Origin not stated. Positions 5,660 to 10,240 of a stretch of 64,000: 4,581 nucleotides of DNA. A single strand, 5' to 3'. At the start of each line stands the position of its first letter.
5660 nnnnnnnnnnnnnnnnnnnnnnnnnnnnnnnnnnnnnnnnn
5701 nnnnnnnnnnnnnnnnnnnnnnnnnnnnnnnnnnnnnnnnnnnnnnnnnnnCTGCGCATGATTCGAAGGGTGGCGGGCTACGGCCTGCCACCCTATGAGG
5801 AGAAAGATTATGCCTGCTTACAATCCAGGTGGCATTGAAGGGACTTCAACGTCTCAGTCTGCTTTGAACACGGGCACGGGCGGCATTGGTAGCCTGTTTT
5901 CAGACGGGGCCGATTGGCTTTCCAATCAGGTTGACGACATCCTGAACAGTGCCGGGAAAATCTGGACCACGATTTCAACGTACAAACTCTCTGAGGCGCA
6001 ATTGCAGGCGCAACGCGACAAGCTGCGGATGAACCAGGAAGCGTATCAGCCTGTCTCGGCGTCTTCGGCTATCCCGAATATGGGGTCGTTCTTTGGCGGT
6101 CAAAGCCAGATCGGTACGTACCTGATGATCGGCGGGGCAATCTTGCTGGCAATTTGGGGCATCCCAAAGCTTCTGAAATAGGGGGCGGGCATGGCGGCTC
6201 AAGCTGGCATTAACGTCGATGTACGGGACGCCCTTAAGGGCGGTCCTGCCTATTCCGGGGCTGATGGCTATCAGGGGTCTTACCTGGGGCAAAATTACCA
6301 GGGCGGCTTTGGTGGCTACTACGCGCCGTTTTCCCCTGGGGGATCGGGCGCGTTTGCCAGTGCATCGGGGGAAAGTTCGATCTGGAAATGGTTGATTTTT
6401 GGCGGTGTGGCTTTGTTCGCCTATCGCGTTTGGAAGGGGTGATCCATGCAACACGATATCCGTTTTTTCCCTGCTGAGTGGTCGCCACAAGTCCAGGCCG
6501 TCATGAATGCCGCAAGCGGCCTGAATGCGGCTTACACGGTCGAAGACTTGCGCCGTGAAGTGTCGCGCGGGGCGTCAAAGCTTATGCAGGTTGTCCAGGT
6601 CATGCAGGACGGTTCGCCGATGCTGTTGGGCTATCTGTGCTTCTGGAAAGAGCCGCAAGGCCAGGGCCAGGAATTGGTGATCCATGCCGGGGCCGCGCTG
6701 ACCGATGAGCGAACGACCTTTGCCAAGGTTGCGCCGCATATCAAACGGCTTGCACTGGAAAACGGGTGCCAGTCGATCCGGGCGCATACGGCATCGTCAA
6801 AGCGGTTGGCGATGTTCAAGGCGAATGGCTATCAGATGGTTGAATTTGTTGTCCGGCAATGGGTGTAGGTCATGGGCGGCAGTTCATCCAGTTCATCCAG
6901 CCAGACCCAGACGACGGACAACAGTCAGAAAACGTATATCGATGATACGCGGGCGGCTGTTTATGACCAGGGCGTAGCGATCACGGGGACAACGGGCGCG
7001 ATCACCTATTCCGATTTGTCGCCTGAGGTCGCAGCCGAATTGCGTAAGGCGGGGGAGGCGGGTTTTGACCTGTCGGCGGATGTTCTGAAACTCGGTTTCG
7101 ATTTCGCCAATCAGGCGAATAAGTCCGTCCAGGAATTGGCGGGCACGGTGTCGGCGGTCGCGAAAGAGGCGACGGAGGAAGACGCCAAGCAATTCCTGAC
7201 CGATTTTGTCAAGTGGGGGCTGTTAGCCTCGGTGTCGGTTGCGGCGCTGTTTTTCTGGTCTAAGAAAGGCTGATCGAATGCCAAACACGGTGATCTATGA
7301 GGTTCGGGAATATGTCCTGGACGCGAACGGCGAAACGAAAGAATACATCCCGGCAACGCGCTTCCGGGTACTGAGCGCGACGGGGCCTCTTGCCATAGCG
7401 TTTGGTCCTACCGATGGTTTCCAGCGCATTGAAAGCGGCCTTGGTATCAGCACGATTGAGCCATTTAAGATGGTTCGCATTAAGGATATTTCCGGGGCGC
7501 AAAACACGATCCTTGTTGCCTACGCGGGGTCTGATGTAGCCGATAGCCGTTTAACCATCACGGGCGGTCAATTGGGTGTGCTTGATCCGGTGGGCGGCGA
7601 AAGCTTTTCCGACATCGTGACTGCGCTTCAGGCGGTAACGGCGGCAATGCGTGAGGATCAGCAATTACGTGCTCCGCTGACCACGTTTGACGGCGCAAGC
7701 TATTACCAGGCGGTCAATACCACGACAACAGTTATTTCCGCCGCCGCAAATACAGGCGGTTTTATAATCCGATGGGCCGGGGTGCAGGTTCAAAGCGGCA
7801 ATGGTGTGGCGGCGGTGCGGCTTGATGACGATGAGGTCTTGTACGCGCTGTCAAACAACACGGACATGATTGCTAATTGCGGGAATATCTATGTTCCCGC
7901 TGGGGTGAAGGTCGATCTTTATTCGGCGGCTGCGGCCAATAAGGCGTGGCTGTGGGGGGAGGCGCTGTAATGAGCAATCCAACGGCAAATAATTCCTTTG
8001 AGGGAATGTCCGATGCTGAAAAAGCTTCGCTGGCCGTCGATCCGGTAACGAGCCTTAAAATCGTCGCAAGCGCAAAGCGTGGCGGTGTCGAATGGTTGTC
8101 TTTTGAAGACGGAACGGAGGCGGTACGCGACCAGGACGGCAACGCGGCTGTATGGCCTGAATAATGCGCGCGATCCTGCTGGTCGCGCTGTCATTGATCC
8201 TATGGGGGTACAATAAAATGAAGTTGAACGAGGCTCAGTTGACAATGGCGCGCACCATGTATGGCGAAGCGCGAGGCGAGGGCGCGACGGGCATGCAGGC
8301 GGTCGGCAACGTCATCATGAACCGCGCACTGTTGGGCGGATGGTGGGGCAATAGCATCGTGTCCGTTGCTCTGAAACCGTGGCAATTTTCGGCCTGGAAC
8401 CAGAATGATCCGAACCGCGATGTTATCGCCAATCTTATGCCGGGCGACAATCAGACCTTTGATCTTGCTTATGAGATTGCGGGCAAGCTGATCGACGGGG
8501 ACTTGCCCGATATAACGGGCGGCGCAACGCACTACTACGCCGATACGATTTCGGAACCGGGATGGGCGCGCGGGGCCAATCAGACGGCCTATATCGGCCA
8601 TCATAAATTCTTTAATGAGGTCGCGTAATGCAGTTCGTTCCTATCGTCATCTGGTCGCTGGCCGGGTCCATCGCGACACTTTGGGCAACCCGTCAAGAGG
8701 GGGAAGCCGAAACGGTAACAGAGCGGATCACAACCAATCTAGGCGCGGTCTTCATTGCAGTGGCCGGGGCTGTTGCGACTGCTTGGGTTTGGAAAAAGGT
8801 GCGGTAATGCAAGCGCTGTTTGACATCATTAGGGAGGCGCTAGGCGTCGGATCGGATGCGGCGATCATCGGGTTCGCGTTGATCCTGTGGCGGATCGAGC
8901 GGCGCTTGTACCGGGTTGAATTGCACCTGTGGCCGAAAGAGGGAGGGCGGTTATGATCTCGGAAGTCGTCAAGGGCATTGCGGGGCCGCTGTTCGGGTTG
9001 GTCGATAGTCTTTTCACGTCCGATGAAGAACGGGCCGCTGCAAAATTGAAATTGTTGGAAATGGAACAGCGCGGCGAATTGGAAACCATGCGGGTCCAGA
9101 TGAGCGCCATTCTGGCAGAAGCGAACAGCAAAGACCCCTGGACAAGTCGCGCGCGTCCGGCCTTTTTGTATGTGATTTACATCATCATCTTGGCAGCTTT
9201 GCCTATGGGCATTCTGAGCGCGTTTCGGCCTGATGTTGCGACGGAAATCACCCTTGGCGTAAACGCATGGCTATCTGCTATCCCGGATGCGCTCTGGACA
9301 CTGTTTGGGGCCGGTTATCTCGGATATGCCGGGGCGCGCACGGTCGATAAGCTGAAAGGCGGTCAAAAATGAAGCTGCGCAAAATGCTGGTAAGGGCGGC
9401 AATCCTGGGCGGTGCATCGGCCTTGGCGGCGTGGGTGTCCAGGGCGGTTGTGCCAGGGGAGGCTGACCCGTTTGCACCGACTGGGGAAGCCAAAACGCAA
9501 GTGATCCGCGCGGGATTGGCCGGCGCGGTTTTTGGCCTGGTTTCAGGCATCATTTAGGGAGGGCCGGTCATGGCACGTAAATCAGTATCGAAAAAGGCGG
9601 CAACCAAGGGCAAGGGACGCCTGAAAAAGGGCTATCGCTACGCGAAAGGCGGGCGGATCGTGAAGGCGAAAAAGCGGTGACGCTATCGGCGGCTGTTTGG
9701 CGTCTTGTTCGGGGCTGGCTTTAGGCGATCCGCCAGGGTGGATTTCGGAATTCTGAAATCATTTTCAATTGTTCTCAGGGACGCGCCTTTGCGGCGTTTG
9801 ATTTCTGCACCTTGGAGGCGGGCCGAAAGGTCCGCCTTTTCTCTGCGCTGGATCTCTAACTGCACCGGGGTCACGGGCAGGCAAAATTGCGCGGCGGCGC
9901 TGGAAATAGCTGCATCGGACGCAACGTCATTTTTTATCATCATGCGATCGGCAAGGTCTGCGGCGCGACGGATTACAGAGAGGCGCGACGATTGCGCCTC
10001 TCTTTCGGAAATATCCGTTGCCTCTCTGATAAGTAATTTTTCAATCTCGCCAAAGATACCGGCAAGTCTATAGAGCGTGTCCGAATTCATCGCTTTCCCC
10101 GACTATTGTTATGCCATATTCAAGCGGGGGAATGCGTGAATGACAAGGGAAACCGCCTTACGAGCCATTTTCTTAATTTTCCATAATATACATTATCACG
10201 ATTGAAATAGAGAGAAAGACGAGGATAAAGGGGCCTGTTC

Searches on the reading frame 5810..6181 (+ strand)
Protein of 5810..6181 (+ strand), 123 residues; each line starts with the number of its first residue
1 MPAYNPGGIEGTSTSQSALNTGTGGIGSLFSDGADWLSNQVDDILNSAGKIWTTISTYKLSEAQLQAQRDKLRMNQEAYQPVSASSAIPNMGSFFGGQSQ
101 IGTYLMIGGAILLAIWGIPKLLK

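Call 28: search_protein_families(library=pfam, proteins=[window:5810-6181:+], max_evalue=1)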
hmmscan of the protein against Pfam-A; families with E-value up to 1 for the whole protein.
window:5810-6181:+ (123 aa): 1 family
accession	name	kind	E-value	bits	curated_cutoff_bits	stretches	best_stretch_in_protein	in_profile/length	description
PF24008.1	DUF7322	-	0.14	12.1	27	1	91-114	30-53/61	Domain of unknown function (DUF7322)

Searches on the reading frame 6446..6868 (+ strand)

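Call 7: search_protein_families(library=pfam, proteins=[window:6446-6868:+], max_evalue=0.01)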
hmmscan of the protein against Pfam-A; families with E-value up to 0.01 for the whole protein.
window:6446-6868:+ (140 aa): 1 family
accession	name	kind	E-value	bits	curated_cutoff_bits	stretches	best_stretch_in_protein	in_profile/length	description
PF03995.18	Inhibitor_I36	-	0.0048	17.2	21.1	1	62-119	11-54/69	Peptidase inhibitor family I36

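Call 8: search_protein_families(library=phrogs, proteins=[window:6446-6868:+], max_evalue=0.01)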
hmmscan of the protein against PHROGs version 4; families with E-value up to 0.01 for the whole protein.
window:6446-6868:+ (140 aa): 0 families

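Call 92: search_protein_families(library=phrogs, proteins=[window:6446-6868:+], max_evalue=0.01)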
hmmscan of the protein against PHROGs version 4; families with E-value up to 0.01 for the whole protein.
window:6446-6868:+ (140 aa): 0 families

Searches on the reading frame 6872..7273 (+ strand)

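Call 28: search_protein_families(library=pfam, proteins=[window:6872-7273:+], max_evalue=1)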
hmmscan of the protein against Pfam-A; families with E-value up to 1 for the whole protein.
window:6872-7273:+ (133 aa): 1 family
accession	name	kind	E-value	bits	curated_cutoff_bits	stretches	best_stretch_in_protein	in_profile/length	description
PF17965.7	MucBP_2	-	0.013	16.4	23.4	1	21-83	6-63/74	Mucin binding domain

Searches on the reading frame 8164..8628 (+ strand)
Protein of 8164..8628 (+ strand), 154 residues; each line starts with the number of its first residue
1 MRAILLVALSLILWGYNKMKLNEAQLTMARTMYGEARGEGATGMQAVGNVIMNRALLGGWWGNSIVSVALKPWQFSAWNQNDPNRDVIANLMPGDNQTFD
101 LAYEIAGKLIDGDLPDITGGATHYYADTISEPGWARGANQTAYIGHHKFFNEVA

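Call 7: search_protein_families(library=pfam, proteins=[window:8164-8628:+], max_evalue=0.01)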
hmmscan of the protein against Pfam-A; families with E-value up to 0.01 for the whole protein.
window:8164-8628:+ (154 aa): 1 family
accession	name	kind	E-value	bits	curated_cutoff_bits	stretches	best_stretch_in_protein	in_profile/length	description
PF07486.17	Hydrolase_2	-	8.4e-19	68.5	27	1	38-150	1-100/100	Cell Wall Hydrolase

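Call 8: search_protein_families(library=phrogs, proteins=[window:8164-8628:+], max_evalue=0.01)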
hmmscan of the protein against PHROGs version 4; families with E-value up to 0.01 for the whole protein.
window:8164-8628:+ (154 aa): 4 families
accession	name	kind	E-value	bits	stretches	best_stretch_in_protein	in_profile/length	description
phrog_15649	-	lysis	1.5e-21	77.2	1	27-128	233-331/1079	endolysin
phrog_938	-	lysis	5.3e-21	74.5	1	22-152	50-172/2185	endolysin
phrog_30550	-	unknown function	5.9e-05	23.8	1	25-91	89-157/220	-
phrog_14642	-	lysis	0.00076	20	1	23-97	102-174/215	endolysin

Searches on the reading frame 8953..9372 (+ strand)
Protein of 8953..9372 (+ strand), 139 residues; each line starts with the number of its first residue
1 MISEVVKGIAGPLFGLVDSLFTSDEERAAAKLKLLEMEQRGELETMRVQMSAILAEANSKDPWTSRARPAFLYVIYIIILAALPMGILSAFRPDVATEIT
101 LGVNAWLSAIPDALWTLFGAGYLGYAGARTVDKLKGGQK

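Call 28: search_protein_families(library=pfam, proteins=[window:8953-9372:+], max_evalue=1)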
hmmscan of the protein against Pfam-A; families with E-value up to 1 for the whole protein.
window:8953-9372:+ (139 aa): 1 family
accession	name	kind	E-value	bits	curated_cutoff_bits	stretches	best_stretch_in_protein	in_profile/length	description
PF11351.13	GTA_holin_3TM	-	6.1e-24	85.3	24.8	1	9-130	3-123/123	Holin of 3TMs, for gene-transfer release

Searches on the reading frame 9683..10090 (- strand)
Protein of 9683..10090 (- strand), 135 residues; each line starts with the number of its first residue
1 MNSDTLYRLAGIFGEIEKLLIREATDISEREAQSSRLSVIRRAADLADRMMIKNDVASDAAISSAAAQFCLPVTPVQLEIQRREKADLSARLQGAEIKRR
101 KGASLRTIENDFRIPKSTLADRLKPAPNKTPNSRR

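Call 7: search_protein_families(library=pfam, proteins=[window:9683-10090:-], max_evalue=0.01)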
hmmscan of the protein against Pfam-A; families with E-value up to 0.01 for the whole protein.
window:9683-10090:- (135 aa): 0 families

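Call 8: search_protein_families(library=phrogs, proteins=[window:9683-10090:-], max_evalue=0.01)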
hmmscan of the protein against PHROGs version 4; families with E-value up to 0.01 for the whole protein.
window:9683-10090:- (135 aa): 1 family
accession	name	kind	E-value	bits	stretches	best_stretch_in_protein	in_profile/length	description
phrog_380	-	lysis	0.0027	17.8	1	55-118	19-85/309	endolysin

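Call 28: search_protein_families(library=pfam, proteins=[window:9683-10090:-], max_evalue=1)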
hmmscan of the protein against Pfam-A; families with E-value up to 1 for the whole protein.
window:9683-10090:- (135 aa): 0 families

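Call 40: find_homologous_proteins(query=window:9683-10090:-, max_evalue=0.001)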
Query window:9683-10090:- (135 aa): 1 proteins with E <= 0.001 among 69 candidates.
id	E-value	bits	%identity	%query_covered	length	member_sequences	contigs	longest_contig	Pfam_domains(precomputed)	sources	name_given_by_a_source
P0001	2.3e-74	265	96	100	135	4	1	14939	-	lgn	-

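Call 57: search_protein_representatives(protein=window:9683-10090:-)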
Query: 135 residues. Proteins with E-value up to 0.001 (for the whole library): 4; up to 1e-10: 4; up to 1e-30: 1. The best 4 are listed.
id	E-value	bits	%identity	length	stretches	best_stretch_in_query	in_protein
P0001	7.4e-75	265.0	96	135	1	1-135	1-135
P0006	1.5e-26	109.3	48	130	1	1-126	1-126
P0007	3.0e-17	79.3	39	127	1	1-124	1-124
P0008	9.0e-12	61.7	37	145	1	4-123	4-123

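Call 59: find_encoding_contigs(protein=P0006, flank=10000, max_places=4)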
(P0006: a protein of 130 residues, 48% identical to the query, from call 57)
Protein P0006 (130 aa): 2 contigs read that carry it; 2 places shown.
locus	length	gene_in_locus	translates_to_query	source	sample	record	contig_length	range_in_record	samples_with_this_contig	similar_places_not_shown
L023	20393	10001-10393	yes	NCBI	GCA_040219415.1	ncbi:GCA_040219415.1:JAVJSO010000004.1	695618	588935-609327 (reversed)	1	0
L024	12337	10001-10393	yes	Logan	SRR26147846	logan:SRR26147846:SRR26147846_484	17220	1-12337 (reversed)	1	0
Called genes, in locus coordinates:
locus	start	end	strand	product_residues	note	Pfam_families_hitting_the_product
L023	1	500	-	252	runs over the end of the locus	PF04536:TPM_phosphatase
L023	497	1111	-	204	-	PF04011:LemA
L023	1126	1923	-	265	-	PF01503:PRA-PH (faint), PF03819:MazG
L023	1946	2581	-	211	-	PF11139:SfLAP (weak), PF01810:LysE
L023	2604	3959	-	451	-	PF00120:Gln-synt_C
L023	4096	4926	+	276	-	PF02567:PhzC-PhzF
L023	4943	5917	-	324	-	PF00126:HTH_1, PF03466:LysR_substrate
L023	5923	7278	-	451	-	PF01266:DAO, PF13450:NAD_binding_8 (faint)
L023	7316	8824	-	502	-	PF00171:Aldedh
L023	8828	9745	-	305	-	PF00701:DHDPS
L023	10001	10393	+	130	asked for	PF13384:HTH_23 (faint)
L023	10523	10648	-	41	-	-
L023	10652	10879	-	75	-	-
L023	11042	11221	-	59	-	-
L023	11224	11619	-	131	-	PF07486:Hydrolase_2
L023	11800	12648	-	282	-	-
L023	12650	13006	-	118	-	-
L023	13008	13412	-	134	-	-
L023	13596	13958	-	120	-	-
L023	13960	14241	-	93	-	-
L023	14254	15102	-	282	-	PF18628:P2_N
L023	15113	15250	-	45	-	-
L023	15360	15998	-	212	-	PF01935:DUF87 (weak)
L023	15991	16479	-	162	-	-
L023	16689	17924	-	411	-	-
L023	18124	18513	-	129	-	-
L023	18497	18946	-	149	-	-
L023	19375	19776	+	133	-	-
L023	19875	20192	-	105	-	-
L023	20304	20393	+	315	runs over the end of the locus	-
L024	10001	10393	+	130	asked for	PF13384:HTH_23 (faint)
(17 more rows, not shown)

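Call 63: find_encoding_contigs(protein=P0007, flank=10000, max_places=3)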
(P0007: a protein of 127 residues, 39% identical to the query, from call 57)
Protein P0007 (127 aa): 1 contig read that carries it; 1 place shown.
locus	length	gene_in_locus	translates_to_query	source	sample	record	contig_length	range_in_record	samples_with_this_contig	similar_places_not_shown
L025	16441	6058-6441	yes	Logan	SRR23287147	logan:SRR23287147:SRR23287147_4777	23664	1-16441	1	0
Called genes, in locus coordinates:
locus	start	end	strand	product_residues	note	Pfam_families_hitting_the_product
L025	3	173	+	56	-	?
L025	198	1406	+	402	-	PF00211:Guanylate_cyc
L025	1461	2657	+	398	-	-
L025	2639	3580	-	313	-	PF01699:Na_Ca_ex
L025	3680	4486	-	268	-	PF01503:PRA-PH (faint), PF03819:MazG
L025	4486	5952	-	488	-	PF00120:Gln-synt_C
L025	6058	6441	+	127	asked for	-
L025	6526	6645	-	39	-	-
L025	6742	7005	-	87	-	-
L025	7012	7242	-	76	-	-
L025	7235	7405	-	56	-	-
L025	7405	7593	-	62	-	-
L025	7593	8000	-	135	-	PF07486:Hydrolase_2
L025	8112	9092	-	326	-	-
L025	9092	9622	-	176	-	-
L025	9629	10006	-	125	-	-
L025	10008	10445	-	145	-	-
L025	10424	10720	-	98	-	-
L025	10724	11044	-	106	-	-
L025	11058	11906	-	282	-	PF18628:P2_N, PF25513:P2_C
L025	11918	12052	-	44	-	-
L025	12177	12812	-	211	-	-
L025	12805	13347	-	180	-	-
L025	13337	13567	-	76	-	-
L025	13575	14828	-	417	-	PF01446:Rep_1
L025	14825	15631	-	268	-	-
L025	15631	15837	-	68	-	-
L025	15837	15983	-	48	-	-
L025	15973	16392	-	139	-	-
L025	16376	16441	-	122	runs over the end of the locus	PF05284:DUF736 (weak)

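Call 64: find_encoding_contigs(protein=P0008, flank=10000, max_places=3)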
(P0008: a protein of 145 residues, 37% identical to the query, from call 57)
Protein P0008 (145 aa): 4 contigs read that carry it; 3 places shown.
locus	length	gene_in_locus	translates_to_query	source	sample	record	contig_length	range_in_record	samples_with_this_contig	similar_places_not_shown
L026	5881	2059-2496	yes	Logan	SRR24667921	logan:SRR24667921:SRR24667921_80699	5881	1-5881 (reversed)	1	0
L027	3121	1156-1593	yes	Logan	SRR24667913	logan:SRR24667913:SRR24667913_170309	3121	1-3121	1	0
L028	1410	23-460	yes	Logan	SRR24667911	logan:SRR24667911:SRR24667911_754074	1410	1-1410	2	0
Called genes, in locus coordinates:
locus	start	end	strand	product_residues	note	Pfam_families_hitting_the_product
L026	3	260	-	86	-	?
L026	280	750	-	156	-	-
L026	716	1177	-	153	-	-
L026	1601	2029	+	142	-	-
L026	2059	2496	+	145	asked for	-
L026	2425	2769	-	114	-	-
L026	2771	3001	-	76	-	-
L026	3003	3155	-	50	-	-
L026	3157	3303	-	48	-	-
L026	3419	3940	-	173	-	PF01464:SLT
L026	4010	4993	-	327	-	-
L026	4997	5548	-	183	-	-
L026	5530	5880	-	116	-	?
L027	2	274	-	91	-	?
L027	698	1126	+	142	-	-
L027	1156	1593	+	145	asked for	-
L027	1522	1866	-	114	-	-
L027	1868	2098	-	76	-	-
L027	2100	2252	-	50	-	-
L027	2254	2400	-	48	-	-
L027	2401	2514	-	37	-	-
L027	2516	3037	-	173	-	PF01464:SLT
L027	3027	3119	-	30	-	?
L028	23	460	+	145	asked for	-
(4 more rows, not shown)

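Call 74: predict_structure(alignment_id=A2)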
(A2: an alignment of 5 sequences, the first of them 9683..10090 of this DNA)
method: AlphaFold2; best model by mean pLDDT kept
length: 135 residues; sequences in the alignment: 5
mean_pLDDT: 86.7   pTM: 0.62
mean pLDDT of the five models: 86.7, 85.7, 85.0, 84.5, 77.9
residues with pLDDT >= 90: 83; 70-90: 36; 50-70: 8; < 50: 8
segments of 3 or more residues with pLDDT < 50: 128-135
pLDDT, mean of each block of 10 residues (from residue 1): 84 95 95 94 96 94 96 96 92 88 87 80 51 40
secondary structure, 60 per line:
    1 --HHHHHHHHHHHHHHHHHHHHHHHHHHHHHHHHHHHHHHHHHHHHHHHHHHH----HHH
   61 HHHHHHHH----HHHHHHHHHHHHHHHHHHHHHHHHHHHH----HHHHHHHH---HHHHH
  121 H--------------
elements in order: H3-53 H58-68 H73-100 H105-112 H116-121

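Call 77: fold_search(model_id=the predicted structure, library=viral)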
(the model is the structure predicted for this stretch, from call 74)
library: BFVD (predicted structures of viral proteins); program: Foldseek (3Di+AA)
matches with E <= 10: 430; with E <= 0.001: 0
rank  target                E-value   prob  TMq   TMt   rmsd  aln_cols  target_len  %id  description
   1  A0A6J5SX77            4.3e-02  0.97  0.34  0.32   5.7        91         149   15  Uncharacterized protein [uncultured Caudovirales phage]
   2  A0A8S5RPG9            5.5e-02  0.97  0.27  0.22   8.2        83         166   18  HTH psq-type domain-containing protein [virus sp. ctrcb4]
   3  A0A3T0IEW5            7.0e-02  1.00  0.33  0.81   0.7        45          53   24  (no name in the UniProt tables at hand)
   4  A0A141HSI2            1.3e-01  0.54  0.24  0.15  12.1       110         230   13  (no name in the UniProt tables at hand)
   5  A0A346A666            1.5e-01  0.90  0.34  0.45   7.2        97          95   13  (no name in the UniProt tables at hand)
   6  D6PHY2                2.2e-01  0.87  0.33  0.20   5.9        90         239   16  (no name in the UniProt tables at hand)
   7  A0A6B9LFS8            2.8e-01  0.77  0.28  0.24   6.5        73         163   16  Endonuclease [Flavobacterium phage vB_FspS_hattifnatt9-1]
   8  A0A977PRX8            2.8e-01  0.54  0.26  0.23   8.8       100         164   13  (no name in the UniProt tables at hand)
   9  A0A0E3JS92            3.0e-01  0.54  0.31  0.30  15.9       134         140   19  (no name in the UniProt tables at hand)
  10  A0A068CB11            3.0e-01  0.47  0.25  0.14   8.6        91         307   15  Transposase domain containing protein [Listeria phage LMTA-57]
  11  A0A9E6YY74            3.2e-01  0.75  0.30  0.12   8.2        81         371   18  (no name in the UniProt tables at hand)
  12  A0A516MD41            3.2e-01  0.66  0.34  0.26   7.5       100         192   17  (no name in the UniProt tables at hand)
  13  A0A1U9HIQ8            3.4e-01  0.66  0.28  0.16   8.3        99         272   19  (no name in the UniProt tables at hand)
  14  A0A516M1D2            4.0e-01  0.97  0.37  0.69   2.5        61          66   15  (no name in the UniProt tables at hand)
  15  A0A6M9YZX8            4.3e-01  0.51  0.33  0.31   6.7        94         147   14  (no name in the UniProt tables at hand)
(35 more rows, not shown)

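Call 78: fold_search(model_id=the predicted structure, library=pdb)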
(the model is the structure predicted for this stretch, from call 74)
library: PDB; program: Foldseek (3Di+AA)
matches with E <= 10: 135; with E <= 0.001: 0
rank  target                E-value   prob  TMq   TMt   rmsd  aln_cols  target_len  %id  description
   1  2rn7_MODEL_1_A        7.5e-01  0.96  0.32  0.40   1.7        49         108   18  NMR solution structure of TnpE protein from Shigella flexneri. Northeast Structural Genomics Target SfR125 (released 2008-01-15)
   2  2lvs_MODEL_1_A        1.0e+00  0.28  0.27  0.33   9.0       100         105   17  NMR solution structure of a CRISPR repeat binding protein (released 2013-01-23)
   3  8b4h_A                1.7e+00  0.77  0.25  0.10   8.2        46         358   13  IstA transposase cleaved donor complex (released 2023-05-03)
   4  9yzl_D                2.2e+00  0.44  0.27  0.53   3.4        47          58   23  Isoreticular co-crystal of Replication Initiator Protein REPE54 and asymmetrical expanded duplex (31mer) containing th (released 2026-02-18)
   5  2mw8_MODEL_1_A        2.4e+00  0.38  0.24  0.44   3.6        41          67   20  Solution structure of SATB1 homeodomain (released 2015-11-04)
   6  5z2s                  2.5e+00  0.47  0.26  0.59   3.0        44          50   25  Crystal structure of DUX4-HD2 domain (released 2018-04-04)
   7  6m3d_C                2.5e+00  0.15  0.25  0.30  10.9        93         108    9  X-ray crystal structure of tandemly connected engrailed homeodomains (EHD) with R53A mutations and DNA complex (released 2020-09-16)
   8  4ich_A                2.7e+00  0.14  0.26  0.19   8.0        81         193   15  Crystal structure of a putative TetR family transcriptional regulator from Saccharomonospora viridis DSM 43017 (released 2013-01-02)
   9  2pmh                  3.0e+00  0.30  0.20  0.19   3.4        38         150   39  Crystal structure of Thr132Ala of ST1022 from Sulfolobus tokodaii (released 2008-04-22)
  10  2efo                  3.2e+00  0.23  0.19  0.17   4.0        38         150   37  Crystal structure of Tyr77 to Ala of ST1022 from Sulfolobus tokodaii 7 (released 2008-02-26)
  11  2e7w                  3.4e+00  0.28  0.16  0.14   1.5        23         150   52  Crystal structure of the Lrp/AsnC like transcriptional regulators from Sulfolobus tokodaii 7 (released 2008-01-15)
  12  4pxi_A                3.4e+00  0.08  0.26  0.20  11.9       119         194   18  Elucidation of the Structural and Functional Mechanism of Action of the TetR Family Protein, CprB from S. coelicolor A (released 2014-07-02)
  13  7bhy_C                3.6e+00  0.28  0.27  0.55   2.7        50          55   16  DNA-binding domain of DeoR in complex with the DNA operator (released 2021-11-10)
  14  9yzs_D                3.8e+00  0.33  0.27  0.54   3.4        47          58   23  Isoreticular co-crystal 1 with asymmetrical expanded duplex (31mer) containing insert sequence TAATTAGGCCG and loaded  (released 2026-02-18)
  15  8pmv_J                3.8e+00  0.33  0.26  0.51   3.2        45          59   20  transcription factor BARHL2 bound to TAAGC DNA sequence (released 2024-07-10)
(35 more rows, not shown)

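Call 85: find_related_loci(query=A2, collection=viral_contigs, flank=10000)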
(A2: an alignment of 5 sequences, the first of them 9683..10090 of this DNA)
Query A2 (135 aa) in viral_contigs; peptide patterns used: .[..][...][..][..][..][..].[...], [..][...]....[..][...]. (x = any residue, [..] = any of these).
113 stretches matched a pattern, but none encodes a relative of the query by tblastn (E <= 1e-3).

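Call 87: find_related_loci(query=A2, collection=metagenome_contigs, flank=10000)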
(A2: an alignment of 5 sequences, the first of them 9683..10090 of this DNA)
Query A2 (135 aa) in metagenome_contigs; peptide patterns used: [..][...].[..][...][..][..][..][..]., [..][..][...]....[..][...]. (x = any residue, [..] = any of these).
600 stretches matched a pattern, but none encodes a relative of the query by tblastn (E <= 1e-3).

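Call 92: search_protein_families(library=phrogs, proteins=[L026:1601-2029:+, L023:19375-19776:+, P0006, P0007, P0008], max_evalue=0.01)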
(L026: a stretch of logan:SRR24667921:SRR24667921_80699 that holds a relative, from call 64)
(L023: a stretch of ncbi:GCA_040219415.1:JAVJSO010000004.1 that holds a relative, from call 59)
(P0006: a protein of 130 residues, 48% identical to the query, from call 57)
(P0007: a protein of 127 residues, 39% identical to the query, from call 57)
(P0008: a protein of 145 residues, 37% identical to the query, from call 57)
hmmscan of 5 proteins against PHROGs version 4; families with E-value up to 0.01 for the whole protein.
L026:1601-2029:+ (142 aa): 7 families
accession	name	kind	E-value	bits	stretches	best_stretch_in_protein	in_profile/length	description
phrog_638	-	transcription regulation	6.6e-22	78.9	1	5-113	5-114/145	transcriptional regulator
phrog_4441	-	DNA, RNA and nucleotide metabolism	2.4e-13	51.2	1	5-86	6-87/98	HTH DNA binding protein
phrog_34897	-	unknown function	3.7e-09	37.3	1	6-119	6-120/279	-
phrog_8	-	transcription regulation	0.0002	21.9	1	16-66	170-218/346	transcriptional regulator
phrog_9103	-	transcription regulation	0.0012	19.9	1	8-64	13-68/78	transcriptional repressor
phrog_4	-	transcription regulation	0.0014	18.7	1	14-73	145-201/400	transcriptional repressor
phrog_4836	-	transcription regulation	0.0038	17.8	1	19-87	90-157/194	CII-like regulator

L023:19375-19776:+ (133 aa): 4 families
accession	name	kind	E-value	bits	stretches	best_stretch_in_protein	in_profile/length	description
phrog_638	-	transcription regulation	2.4e-16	60.9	1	1-127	1-131/145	transcriptional regulator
phrog_4441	-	DNA, RNA and nucleotide metabolism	4.9e-13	50.2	1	1-67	2-68/98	HTH DNA binding protein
phrog_34897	-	unknown function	6.6e-06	26.6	1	6-111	6-112/279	-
phrog_9103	-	transcription regulation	0.0018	19.3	1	8-56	13-61/78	transcriptional repressor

P0006 (130 aa): 0 families

P0007 (127 aa): 0 families

P0008 (145 aa): 0 families
